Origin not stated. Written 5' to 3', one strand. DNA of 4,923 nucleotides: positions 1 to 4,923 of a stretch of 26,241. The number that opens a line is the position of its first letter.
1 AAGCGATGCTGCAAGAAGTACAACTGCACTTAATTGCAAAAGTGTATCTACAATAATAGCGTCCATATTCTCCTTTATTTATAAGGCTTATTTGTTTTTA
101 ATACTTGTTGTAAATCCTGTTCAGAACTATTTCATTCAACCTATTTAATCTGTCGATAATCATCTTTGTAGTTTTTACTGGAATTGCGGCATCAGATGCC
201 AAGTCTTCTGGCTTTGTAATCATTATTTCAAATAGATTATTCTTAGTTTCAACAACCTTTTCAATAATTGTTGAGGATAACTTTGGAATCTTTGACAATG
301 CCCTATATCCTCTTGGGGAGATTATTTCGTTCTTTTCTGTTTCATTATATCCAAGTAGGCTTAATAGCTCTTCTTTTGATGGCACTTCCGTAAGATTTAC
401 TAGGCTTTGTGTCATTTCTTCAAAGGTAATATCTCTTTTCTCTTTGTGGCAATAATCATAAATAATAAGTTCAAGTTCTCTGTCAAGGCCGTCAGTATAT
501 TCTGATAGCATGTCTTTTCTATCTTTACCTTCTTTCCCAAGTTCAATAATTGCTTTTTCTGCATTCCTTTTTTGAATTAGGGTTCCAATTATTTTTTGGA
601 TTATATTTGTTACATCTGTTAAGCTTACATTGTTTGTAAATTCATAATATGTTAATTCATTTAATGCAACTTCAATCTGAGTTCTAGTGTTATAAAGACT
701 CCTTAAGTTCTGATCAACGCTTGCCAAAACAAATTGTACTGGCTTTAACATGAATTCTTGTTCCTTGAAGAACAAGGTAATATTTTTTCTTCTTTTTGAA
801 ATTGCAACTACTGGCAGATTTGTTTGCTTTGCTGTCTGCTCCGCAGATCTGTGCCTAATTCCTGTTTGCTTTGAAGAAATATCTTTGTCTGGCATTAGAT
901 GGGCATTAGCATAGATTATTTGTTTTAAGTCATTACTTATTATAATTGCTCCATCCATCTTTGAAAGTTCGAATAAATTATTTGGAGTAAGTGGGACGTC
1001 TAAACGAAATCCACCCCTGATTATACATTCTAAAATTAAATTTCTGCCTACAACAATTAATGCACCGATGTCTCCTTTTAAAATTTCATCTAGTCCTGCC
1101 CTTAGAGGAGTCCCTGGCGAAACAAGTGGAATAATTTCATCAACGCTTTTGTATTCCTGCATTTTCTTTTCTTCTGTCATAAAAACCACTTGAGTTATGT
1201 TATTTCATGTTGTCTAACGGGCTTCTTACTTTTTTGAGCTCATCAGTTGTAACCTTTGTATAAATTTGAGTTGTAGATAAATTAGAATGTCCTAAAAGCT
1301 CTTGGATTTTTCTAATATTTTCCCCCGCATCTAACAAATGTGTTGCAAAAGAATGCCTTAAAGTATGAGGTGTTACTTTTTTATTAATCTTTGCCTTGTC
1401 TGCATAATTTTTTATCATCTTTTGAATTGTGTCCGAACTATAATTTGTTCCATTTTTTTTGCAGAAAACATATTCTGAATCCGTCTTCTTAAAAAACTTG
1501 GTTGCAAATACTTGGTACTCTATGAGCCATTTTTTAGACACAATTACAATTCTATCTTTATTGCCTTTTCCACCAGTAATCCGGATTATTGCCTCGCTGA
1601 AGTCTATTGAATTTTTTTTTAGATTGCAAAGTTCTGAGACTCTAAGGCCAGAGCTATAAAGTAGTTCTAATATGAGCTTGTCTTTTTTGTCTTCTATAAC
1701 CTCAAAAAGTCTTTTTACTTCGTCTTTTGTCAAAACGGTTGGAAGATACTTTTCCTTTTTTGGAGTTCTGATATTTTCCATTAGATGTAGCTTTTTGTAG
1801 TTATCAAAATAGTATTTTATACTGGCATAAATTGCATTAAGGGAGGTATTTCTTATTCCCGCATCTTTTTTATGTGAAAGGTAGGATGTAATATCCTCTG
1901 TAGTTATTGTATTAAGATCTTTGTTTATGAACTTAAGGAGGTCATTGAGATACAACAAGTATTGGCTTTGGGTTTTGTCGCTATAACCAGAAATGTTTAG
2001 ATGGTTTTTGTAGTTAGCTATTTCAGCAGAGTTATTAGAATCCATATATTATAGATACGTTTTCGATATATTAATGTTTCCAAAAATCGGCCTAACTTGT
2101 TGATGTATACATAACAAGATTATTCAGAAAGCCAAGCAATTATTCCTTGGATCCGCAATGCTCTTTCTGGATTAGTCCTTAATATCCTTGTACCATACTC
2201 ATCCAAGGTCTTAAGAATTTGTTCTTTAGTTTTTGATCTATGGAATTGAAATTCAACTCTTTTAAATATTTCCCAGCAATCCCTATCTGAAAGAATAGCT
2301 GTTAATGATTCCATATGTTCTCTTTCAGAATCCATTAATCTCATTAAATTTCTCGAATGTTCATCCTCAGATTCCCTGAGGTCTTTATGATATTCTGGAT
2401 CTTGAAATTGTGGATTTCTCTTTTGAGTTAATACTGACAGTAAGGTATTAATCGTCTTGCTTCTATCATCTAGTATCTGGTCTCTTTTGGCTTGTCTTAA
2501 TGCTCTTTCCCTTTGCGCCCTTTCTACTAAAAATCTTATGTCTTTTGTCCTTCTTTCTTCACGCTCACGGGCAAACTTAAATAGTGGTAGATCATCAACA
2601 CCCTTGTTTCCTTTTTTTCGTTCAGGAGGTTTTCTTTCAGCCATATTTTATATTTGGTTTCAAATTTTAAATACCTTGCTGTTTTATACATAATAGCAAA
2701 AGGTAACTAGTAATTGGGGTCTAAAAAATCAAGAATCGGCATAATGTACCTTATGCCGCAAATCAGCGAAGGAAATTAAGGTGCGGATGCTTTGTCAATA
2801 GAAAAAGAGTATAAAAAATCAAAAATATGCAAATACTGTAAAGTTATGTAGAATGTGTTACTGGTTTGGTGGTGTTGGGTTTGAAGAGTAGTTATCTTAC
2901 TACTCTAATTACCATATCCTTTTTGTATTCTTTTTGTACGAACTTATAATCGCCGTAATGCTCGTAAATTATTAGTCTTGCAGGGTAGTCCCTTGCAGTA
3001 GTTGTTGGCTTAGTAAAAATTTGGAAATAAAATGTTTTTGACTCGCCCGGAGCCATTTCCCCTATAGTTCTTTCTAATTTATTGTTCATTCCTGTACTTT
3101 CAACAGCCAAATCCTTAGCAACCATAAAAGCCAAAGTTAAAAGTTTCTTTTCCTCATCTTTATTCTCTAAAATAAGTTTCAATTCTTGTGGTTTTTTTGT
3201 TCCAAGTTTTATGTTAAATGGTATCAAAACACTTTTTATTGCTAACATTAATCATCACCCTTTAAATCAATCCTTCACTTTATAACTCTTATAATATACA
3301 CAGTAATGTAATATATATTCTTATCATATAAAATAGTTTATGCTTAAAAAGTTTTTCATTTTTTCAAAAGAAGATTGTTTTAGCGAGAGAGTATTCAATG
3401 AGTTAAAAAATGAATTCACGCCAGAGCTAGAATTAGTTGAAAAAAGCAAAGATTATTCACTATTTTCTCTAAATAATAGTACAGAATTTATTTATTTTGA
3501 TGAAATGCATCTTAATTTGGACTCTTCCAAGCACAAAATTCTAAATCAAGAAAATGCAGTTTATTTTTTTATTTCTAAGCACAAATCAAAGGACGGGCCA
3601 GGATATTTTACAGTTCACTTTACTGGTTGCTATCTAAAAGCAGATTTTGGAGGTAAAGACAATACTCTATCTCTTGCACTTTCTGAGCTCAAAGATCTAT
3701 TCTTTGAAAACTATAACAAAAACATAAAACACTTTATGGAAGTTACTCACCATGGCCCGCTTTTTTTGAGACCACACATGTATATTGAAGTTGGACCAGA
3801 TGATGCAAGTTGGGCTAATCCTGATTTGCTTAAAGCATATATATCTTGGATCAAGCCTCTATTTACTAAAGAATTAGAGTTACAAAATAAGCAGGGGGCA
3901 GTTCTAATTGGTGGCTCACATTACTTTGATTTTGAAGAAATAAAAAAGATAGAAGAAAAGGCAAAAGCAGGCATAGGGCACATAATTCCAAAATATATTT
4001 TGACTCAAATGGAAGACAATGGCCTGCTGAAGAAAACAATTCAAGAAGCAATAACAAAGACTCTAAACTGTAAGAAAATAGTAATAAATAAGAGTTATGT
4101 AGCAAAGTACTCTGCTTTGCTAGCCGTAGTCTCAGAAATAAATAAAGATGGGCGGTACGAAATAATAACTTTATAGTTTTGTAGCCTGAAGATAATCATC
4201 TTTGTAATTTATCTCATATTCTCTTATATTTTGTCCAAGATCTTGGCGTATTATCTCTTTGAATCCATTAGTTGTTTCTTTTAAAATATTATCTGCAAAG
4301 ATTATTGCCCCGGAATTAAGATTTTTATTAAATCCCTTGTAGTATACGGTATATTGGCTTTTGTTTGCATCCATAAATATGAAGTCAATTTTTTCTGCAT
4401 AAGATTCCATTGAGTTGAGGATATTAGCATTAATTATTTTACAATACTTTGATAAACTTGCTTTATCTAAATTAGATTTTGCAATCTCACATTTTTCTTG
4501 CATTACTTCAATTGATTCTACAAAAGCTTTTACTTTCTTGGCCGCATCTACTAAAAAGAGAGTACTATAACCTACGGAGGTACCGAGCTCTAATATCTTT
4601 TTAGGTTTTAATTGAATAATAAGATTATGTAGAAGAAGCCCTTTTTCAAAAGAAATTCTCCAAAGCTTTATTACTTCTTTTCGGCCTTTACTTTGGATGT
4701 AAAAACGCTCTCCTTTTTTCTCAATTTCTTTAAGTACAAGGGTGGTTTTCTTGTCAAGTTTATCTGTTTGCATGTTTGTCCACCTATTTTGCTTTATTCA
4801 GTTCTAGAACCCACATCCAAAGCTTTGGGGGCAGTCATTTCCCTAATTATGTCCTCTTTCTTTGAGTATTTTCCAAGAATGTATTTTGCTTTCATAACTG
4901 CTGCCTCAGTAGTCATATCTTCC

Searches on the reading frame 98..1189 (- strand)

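Call 7: search_protein_families(library=pfam, proteins=[window:98-1189:-], max_evalue=0.01)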
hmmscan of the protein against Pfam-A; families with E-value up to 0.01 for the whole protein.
window:98-1189:- (363 aa): 2 families
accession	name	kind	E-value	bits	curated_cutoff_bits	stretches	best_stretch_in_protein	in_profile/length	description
PF02457.21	DAC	-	3.4e-25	88.4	27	1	31-143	2-117/119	DisA bacterial checkpoint controller nucleotide-binding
PF10635.14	DisA-linker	-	5.3e-21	75.4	25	1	148-286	1-140/142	DisA bacterial checkpoint controller linker region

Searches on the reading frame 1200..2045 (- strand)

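Call 7: search_protein_families(library=pfam, proteins=[window:1200-2045:-], max_evalue=0.01)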
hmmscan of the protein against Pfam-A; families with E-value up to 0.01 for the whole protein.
window:1200-2045:- (281 aa): 3 families
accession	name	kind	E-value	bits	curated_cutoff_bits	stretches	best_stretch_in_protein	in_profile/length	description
PF00589.27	Phage_integrase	-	1.5e-46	158.7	27.1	1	104-267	2-170/172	Phage integrase family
PF13495.12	Phage_int_SAM_4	-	2.9e-09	37.6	27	1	13-86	6-81/85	Phage integrase, N-terminal SAM-like domain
PF02899.23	Phage_int_SAM_1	-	3.6e-08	34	22.3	1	10-81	2-77/83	Phage integrase, N-terminal SAM-like domain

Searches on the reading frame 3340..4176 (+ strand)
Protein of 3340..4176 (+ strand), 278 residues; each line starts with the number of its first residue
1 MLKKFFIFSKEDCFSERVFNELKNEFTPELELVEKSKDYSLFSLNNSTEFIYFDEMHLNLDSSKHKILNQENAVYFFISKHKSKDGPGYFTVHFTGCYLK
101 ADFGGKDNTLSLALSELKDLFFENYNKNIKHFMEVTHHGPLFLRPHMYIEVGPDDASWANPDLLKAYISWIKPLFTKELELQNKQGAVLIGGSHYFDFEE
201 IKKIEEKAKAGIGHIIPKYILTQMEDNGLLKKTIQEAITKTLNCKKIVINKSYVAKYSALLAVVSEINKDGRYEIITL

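Call 7: search_protein_families(library=pfam, proteins=[window:3340-4176:+], max_evalue=0.01)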
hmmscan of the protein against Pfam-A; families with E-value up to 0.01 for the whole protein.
window:3340-4176:+ (278 aa): 1 family
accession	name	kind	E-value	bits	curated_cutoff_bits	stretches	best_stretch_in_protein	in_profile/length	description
PF04414.18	tRNA_deacylase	-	1.3e-35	123.2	33.6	1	72-254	5-186/205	D-aminoacyl-tRNA deacylase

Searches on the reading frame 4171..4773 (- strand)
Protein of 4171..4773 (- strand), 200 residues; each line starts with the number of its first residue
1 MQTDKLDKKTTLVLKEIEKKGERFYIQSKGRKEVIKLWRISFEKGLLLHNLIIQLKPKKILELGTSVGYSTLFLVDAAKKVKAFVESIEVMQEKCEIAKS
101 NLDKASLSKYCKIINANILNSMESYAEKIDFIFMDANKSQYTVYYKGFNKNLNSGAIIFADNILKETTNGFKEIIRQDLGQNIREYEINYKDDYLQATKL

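Call 96: search_protein_families(library=pfam, proteins=[window:4171-4773:-], max_evalue=0.001)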
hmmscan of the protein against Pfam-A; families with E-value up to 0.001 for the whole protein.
window:4171-4773:- (200 aa): 2 families
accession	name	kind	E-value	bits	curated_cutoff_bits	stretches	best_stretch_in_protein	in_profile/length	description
PF01596.23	Methyltransf_3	-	2.1e-16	60.3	22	1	35-166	23-158/204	O-methyltransferase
PF13578.12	Methyltransf_24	-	4.6e-10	40.7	26.3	1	61-163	1-105/105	Methyltransferase domain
